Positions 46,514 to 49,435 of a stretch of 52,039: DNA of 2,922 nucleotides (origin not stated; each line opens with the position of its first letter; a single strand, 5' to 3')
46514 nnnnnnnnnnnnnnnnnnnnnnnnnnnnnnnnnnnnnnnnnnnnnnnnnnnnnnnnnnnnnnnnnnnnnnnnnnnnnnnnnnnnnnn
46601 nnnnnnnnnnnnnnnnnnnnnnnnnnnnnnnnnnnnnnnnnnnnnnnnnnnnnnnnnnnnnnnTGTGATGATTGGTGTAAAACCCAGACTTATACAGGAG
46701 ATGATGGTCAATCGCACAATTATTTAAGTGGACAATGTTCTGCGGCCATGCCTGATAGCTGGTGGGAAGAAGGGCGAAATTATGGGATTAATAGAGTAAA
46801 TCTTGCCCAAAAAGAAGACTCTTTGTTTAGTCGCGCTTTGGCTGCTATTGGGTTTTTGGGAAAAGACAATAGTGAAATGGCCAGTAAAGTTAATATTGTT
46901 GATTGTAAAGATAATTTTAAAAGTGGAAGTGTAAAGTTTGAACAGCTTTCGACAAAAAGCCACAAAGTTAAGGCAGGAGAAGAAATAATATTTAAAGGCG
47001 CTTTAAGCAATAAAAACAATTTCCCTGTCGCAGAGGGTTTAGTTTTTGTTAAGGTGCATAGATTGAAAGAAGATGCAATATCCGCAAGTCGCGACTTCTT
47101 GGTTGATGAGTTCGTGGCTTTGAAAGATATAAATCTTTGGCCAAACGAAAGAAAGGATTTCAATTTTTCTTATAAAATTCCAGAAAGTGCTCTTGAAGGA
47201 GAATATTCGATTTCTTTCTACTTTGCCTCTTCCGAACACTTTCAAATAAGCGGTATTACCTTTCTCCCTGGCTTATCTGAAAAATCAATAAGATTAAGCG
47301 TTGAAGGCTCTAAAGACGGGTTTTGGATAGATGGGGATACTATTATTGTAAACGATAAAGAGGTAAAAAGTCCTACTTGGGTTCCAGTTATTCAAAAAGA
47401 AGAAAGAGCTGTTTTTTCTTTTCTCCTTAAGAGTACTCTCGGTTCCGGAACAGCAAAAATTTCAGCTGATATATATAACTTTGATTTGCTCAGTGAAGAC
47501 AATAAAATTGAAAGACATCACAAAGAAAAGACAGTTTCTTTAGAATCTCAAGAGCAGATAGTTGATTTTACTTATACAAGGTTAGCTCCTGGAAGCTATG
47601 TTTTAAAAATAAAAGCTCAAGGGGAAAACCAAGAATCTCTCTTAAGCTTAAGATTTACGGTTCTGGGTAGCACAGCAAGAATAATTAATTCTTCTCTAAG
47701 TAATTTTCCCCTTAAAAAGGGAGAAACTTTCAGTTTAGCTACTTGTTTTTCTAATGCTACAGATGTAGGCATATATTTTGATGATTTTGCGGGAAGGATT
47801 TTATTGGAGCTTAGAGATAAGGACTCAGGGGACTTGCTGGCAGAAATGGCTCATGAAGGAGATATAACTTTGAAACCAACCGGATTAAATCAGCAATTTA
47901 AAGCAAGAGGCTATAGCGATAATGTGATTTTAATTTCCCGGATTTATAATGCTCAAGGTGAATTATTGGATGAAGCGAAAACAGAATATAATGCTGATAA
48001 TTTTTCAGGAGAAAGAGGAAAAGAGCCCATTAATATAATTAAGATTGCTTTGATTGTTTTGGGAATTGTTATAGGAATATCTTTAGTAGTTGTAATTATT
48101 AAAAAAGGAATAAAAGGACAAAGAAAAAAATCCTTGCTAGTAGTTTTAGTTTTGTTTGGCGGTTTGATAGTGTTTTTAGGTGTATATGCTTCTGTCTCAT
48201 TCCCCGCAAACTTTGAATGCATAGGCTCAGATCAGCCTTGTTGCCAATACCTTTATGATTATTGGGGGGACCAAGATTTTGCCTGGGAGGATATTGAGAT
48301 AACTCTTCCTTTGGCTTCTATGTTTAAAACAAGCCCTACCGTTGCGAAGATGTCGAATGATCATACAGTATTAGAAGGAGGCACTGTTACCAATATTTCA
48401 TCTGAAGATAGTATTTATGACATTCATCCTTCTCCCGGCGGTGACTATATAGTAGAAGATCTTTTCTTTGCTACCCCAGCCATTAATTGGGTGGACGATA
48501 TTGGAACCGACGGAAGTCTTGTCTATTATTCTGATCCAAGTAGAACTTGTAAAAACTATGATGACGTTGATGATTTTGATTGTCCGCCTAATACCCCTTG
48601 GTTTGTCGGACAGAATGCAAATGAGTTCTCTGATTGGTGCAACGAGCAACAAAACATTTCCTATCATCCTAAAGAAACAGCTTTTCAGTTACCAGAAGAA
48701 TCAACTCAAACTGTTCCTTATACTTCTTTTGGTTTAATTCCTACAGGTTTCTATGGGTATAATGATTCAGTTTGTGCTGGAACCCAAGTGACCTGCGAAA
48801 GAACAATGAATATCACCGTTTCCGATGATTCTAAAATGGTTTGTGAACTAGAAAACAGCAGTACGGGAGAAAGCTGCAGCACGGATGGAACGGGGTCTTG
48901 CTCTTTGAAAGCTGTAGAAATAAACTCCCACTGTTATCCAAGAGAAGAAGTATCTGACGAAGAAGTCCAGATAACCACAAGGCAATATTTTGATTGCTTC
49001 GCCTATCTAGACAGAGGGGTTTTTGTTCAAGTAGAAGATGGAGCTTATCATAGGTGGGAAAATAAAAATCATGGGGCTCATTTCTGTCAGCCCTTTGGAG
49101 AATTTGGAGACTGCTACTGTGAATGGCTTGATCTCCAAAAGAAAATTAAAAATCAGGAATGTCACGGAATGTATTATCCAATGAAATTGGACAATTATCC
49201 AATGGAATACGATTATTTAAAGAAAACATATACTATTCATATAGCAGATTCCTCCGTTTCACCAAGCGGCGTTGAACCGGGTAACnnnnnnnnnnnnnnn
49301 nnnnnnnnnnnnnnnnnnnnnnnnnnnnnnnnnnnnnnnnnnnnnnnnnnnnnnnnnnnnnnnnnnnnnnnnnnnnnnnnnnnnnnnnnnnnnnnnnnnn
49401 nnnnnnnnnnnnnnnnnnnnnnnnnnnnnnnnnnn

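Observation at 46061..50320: Bacterial giant surface protein with two somatomedin-B-like disulfide modules and an internal TM hairpin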

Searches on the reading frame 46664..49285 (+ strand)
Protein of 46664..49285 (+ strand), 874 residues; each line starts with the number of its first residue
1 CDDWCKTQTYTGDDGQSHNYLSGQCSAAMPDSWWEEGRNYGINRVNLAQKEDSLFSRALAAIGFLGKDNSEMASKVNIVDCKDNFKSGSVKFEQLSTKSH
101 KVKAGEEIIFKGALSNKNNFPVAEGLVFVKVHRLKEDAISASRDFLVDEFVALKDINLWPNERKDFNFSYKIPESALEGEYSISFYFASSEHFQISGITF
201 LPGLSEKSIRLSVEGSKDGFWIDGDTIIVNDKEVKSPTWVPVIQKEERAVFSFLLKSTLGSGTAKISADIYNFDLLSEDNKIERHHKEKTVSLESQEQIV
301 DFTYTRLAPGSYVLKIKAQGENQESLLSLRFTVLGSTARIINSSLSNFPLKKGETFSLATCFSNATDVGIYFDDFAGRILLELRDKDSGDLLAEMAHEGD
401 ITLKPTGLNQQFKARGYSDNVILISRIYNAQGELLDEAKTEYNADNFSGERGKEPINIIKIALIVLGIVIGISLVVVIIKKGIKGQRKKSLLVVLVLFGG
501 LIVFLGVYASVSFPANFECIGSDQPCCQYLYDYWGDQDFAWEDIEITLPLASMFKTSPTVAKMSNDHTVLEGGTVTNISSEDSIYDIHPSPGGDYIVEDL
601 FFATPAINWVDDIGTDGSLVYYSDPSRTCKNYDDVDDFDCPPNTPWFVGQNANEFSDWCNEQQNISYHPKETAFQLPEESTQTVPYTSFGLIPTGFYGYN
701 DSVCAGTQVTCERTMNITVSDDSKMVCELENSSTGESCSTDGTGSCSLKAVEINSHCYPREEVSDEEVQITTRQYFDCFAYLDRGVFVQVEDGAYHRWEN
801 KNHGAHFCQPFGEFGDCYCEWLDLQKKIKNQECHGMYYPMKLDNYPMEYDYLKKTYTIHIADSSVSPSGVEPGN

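Call 39: search_protein_representatives(alignment_id=A2)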
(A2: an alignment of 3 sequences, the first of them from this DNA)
Query: 3 sequences, 867 profile positions. Proteins with E-value up to 0.001 (for the whole library): 1041; up to 1e-10: 876; up to 1e-30: 536. The best 150 are listed.
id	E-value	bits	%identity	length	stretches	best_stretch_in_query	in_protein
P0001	0.0e+00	1725.2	-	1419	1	1-867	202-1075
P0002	0.0e+00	1720.8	-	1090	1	1-866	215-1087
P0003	3.7e-232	789.4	-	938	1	1-489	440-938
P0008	3.4e-197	673.8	-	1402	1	1-862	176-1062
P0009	1.0e-158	546.5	-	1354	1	36-777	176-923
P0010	8.6e-137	473.9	-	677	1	52-488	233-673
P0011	1.9e-129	449.6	-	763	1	1-477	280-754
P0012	8.7e-119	414.3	-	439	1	77-482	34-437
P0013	1.5e-108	380.4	-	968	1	91-856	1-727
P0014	4.8e-95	335.8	-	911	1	1-458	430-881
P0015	2.5e-70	254.0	-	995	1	68-507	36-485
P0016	1.2e-69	251.8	-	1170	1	79-535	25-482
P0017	1.7e-68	248.0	-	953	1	82-507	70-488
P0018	2.0e-67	244.4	-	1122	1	79-508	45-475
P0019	2.2e-67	244.3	-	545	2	74-475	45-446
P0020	6.6e-67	242.7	-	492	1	79-454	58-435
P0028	2.6e-64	234.1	-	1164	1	71-580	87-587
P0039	4.0e-63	230.2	-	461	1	78-479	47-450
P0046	3.6e-61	223.7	-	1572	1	71-509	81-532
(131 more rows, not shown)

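Call 40: search_protein_families(library=pfam, proteins=[P0008, P0009, P0011, P0013, P0015, P0016, P0018, P0020, P0028, P0039], max_evalue=0.001)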
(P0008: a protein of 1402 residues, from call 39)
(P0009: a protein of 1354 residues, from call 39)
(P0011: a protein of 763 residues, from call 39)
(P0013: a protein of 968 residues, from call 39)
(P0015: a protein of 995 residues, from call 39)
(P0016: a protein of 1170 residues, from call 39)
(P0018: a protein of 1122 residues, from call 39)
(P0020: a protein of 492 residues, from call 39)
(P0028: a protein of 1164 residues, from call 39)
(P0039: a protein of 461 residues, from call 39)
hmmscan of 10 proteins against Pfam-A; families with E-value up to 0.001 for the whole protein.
P0008 (1402 aa): 3 families
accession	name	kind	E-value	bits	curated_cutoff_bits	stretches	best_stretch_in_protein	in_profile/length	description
PF25788.1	Ig_Rha78A_N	-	7e-08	33.1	27.4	1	1201-1277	20-99/105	Rha78A-like, N-terminal immunoglobulin domain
PF18911.6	PKD_4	-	1.1e-06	29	27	1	1310-1365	29-80/85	PKD domain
PF00801.26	PKD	-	0.0003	21.1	23.5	0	1300-1361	16-72/80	PKD domain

P0009 (1354 aa): 2 families
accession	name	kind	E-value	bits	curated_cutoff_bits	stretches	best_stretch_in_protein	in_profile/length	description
PF18911.6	PKD_4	-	2.2e-10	40.8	27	1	1284-1326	33-74/85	PKD domain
PF00801.26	PKD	-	1.2e-08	35.3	23.5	1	1283-1326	27-71/80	PKD domain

P0011 (763 aa): 0 families

P0013 (968 aa): 1 family
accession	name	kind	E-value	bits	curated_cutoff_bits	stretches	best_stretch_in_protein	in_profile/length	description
PF25788.1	Ig_Rha78A_N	-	6.3e-08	33.3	27.4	1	747-836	16-102/105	Rha78A-like, N-terminal immunoglobulin domain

P0015 (995 aa): 3 families
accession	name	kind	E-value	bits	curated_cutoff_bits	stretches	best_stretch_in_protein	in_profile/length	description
PF01835.25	MG2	-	3e-08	34.4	32.8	0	707-753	4-48/96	MG2 domain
PF02752.27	Arrestin_C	-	0.00021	22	27.7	0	704-732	6-34/137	Arrestin (or S-antigen), C-terminal domain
PF16158.11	N_BRCA1_IG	-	0.00033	21.6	28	0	713-808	7-107/108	Ig-like domain from next to BRCA1 gene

P0016 (1170 aa): 0 families

P0018 (1122 aa): 0 families

P0020 (492 aa): 1 family
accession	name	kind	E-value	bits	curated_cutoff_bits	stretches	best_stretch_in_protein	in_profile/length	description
PF01835.25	MG2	-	8.9e-05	23.2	32.8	0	76-168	5-83/96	MG2 domain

P0028 (1164 aa): 0 families

P0039 (461 aa): 0 families

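Call 41: list_cluster_members(proteins=[P0008, P0009, P0010, P0011, P0013, P0015, P0016, P0018, P0020, P0046])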
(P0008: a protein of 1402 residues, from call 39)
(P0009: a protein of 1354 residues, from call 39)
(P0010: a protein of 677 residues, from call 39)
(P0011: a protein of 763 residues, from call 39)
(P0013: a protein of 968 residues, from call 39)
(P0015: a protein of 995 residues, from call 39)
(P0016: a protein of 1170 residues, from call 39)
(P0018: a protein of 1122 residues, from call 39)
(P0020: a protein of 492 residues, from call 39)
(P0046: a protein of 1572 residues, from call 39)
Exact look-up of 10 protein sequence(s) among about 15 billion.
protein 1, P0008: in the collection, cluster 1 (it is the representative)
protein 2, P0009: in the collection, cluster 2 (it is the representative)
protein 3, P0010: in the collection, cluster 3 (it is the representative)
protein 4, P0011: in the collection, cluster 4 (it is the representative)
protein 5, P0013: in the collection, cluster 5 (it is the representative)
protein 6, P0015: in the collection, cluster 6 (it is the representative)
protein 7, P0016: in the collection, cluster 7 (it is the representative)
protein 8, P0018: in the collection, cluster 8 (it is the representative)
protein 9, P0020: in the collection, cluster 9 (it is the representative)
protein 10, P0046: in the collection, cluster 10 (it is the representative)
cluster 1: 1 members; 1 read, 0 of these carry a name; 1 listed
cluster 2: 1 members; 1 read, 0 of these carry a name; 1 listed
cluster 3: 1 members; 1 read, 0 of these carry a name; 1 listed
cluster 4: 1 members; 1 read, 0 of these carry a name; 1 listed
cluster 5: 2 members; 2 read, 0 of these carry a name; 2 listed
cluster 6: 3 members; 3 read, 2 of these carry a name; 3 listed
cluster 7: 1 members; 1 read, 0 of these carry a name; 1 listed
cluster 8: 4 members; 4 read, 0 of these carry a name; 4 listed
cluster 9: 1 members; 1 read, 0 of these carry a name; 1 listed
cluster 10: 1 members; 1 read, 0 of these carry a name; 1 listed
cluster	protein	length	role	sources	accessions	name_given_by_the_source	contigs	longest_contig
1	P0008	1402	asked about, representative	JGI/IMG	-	-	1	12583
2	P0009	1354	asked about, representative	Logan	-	-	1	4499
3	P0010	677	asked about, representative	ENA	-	-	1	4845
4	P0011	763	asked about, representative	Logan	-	-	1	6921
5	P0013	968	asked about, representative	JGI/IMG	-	-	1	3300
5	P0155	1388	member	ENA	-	-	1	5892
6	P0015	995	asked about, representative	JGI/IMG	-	hypothetical protein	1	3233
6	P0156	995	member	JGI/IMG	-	hypothetical protein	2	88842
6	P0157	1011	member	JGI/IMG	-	-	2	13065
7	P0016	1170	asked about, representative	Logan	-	-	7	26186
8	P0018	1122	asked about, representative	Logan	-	-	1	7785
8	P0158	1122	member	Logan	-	-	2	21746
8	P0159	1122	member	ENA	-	-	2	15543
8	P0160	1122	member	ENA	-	-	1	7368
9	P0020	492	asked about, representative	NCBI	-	-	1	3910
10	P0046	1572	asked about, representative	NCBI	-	-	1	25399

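Call 50: find_related_loci(query=A2, collection=genome_contigs, flank=6000)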
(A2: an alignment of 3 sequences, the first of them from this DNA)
Query A2 (874 aa) in genome_contigs; peptide patterns used: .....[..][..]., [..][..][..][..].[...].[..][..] (x = any residue, [..] = any of these).
62 stretches matched a pattern; 2 encode a relative of the query (tblastn E <= 1e-3); 2 distinct loci.
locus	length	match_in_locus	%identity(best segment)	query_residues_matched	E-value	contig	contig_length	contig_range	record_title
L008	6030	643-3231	50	1-865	0e+0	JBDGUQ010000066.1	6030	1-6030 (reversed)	MAG: Candidatus Aenigmatarchaeota archaeon isolate DAN-LK4-188_58C1R c_000000064407, whole genome shotgun sequence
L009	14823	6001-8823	33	1-865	1e-144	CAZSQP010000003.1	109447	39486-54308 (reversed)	MAG TPA_asm: uncultured Candidatus Saccharibacteria bacterium isolate SRP332253_co2_159 genome assembly, contig: NODE_10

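Call 52: find_encoding_contigs(protein=P0008, flank=8000, max_places=2)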
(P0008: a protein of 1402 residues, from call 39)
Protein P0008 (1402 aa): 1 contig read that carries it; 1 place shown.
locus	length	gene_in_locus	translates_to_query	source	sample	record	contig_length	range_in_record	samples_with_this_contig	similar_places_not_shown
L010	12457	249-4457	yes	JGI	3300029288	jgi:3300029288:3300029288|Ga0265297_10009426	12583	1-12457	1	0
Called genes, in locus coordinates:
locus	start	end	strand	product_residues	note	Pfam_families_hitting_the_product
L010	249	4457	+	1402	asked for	PF18911:PKD_4 (faint), PF25788:Ig_Rha78A_N (weak)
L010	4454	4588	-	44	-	-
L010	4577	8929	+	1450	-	PF25788:Ig_Rha78A_N (faint), PF00801:PKD (weak), PF18911:PKD_4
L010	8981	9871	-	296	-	PF14520:HHH_5 (faint), PF00633:HHH (faint), PF12836:HHH_3, PF00932:LTD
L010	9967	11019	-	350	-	PF05496:RuvB_N, PF00004:AAA, PF07728:AAA_5 (faint), PF17864:AAA_lid_4, PF05491:WHD_RuvB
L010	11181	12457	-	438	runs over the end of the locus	PF00437:T2SSE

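Call 53: find_encoding_contigs(protein=P0156, flank=8000, max_places=2)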
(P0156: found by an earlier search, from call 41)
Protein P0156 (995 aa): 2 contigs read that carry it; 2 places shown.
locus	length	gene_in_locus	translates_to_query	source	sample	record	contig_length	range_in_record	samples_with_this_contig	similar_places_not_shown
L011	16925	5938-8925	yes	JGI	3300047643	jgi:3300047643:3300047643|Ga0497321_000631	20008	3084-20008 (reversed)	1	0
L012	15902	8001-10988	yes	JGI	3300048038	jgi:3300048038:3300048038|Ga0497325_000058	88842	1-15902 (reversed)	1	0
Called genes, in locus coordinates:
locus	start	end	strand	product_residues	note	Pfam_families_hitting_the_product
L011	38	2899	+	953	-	PF00005:ABC_tran (faint), PF02463:SMC_N (faint), PF13191:AAA_16 (faint), PF13555:AAA_29 (faint), PF20703:nSTAND1 (faint), PF13304:AAA_21 (faint), PF17760:UvrA_inter, PF17755:UvrA_DNA-bind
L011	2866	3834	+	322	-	-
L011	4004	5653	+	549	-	PF00118:Cpn60_TCP1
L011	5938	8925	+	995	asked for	PF01835:MG2 (faint), PF25929:DUF7974 (faint)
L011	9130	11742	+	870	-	PF03160:Calx-beta (faint)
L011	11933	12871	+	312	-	PF00512:HisKA, PF02518:HATPase_c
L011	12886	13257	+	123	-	PF00072:Response_reg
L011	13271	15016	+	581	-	PF05157:MshEN, PF00437:T2SSE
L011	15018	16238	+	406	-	PF00482:T2SSF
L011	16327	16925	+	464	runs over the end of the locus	PF13620:CarboxypepD_reg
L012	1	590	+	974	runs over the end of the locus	PF00005:ABC_tran (faint), PF02463:SMC_N (faint), PF03193:RsgA_GTPase (faint), PF13304:AAA_21 (faint), PF13476:AAA_23 (faint), PF13555:AAA_29 (faint), PF17760:UvrA_inter, PF17755:UvrA_DNA-bind, +2 more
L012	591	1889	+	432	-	PF01541:GIY-YIG, PF27096:UvrC_M, PF02151:UVR (weak), PF08459:UvrC_RNaseH_dom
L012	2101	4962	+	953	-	PF00005:ABC_tran (faint), PF02463:SMC_N (faint), PF13191:AAA_16 (faint), PF13555:AAA_29 (faint), PF20703:nSTAND1 (faint), PF13304:AAA_21 (faint), PF17760:UvrA_inter, PF17755:UvrA_DNA-bind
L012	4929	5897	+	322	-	-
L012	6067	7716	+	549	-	PF00118:Cpn60_TCP1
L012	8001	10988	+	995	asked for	PF01835:MG2 (faint), PF25929:DUF7974 (faint)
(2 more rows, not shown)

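Call 86: find_encoding_contigs(protein=P0046, flank=7000, max_places=1)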
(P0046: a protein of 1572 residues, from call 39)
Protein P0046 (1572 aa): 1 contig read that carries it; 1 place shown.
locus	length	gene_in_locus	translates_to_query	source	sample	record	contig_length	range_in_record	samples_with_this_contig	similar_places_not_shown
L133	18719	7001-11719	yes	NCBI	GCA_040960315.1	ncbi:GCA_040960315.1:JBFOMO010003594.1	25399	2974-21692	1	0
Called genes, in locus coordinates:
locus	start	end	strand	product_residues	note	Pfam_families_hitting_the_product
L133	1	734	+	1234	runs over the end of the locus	?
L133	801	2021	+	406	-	PF04998:RNA_pol_Rpb1_5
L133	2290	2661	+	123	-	PF01248:Ribosomal_L7Ae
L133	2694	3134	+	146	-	PF07650:KH_2, PF26594:KH_NusA_2nd (weak)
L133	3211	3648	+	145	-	PF00164:Ribosom_S12_S23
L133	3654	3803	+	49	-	-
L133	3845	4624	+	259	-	PF00177:Ribosomal_S7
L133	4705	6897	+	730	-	PF00009:GTP_EFTU, PF22042:EF-G_D2, PF03144:GTP_EFTU_D2, PF14492:EFG_III, PF03764:EFG_IV, PF00679:EFG_C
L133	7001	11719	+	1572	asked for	-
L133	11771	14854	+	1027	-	-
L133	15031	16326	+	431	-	PF00009:GTP_EFTU, PF01926:MMR_HSR1 (faint), PF03144:GTP_EFTU_D2, PF03143:GTP_EFTU_D3, PF22594:GTP-eEF1A_C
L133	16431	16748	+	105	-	PF00338:Ribosomal_S10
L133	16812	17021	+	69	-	PF18929:DUF5678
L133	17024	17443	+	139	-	PF13650:Asp_protease_2 (weak), PF13975:gag-asp_proteas (weak)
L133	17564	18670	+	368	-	PF18933:PsbP_2 (weak)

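Call 87: find_encoding_contigs(protein=P0016, flank=7000, max_places=1)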
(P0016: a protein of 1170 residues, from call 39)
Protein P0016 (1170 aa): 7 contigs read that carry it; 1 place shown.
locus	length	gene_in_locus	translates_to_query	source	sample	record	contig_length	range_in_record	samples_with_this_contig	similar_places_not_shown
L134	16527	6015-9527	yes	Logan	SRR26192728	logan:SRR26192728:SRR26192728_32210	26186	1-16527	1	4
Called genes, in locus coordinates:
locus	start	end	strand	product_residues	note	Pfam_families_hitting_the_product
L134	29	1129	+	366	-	PF02163:Peptidase_M50, PF00595:PDZ (faint), PF13180:PDZ_2 (weak)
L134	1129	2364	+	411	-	PF00587:tRNA-synt_2b, PF03129:HGTP_anticodon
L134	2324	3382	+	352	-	PF00022:Actin (faint), PF06277:EutA (faint), PF06723:MreB_Mbl, PF23717:DUF7159 (faint), PF00012:HSP70, PF14450:FtsA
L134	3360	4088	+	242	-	PF04085:MreC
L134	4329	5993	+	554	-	PF03717:PBP_dimer, PF00905:Transpeptidase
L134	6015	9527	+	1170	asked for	-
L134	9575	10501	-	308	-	-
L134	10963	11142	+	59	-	-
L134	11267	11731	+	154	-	PF03449:GreA_GreB_N, PF01272:GreA_GreB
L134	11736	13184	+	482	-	PF01336:tRNA_anti-codon, PF00152:tRNA-synt_2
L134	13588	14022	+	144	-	PF02381:MraZ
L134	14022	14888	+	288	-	PF01795:Methyltransf_5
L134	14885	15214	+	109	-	-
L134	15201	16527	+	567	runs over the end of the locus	PF03717:PBP_dimer, PF00905:Transpeptidase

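Call 92: find_encoding_contigs(protein=P0020, flank=4000, max_places=1)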
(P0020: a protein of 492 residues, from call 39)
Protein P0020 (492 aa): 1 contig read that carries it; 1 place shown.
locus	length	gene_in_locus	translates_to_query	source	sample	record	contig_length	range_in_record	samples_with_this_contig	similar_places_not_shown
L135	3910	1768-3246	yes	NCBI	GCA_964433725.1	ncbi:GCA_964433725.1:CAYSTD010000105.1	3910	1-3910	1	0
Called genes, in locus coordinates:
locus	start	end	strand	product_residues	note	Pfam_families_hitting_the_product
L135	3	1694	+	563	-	?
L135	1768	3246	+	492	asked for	-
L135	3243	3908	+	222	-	?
